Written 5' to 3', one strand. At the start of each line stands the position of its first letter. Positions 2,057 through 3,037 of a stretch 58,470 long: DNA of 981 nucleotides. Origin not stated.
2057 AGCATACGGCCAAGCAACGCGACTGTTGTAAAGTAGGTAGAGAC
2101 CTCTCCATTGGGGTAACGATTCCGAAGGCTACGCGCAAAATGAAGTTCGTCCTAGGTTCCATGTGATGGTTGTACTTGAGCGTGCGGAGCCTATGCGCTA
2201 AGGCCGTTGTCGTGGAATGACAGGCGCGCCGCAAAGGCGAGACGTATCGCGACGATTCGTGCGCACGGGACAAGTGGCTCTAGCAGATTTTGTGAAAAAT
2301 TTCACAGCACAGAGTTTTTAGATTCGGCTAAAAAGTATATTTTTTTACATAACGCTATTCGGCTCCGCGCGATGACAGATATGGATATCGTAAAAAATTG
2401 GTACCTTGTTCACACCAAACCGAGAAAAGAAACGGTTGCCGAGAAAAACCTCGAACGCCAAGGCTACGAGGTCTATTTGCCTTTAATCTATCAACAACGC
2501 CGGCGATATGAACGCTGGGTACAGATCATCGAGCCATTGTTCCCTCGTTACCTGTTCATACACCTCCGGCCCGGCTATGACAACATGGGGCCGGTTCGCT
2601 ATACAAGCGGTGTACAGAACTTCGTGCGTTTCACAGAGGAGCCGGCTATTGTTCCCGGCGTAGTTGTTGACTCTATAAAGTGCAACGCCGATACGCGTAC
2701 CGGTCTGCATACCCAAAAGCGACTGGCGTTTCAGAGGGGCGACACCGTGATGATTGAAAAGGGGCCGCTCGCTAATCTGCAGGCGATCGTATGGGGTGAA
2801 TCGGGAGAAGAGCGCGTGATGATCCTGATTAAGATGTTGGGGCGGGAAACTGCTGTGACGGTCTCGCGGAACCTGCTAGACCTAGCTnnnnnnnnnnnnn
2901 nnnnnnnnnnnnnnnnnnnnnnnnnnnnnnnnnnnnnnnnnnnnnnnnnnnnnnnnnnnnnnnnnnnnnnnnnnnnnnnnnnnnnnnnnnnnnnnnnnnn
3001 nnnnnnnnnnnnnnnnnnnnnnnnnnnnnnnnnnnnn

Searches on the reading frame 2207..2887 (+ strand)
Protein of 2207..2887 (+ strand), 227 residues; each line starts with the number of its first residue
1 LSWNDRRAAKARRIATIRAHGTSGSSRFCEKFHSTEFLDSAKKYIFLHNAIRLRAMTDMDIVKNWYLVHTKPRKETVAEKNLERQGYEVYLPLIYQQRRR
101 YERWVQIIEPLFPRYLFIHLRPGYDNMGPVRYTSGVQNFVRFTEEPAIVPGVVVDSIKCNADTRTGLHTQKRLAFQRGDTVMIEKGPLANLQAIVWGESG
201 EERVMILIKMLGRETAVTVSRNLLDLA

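Call 9: search_protein_families(library=pfam, proteins=[window:2207-2887:+], max_evalue=0.001)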
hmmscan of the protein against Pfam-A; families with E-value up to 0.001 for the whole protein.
window:2207-2887:+ (227 aa): 1 family
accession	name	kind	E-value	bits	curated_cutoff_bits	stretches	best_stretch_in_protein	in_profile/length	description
PF02357.24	NusG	-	4.9e-20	72.3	22.2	1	63-157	1-92/93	Transcription termination factor nusG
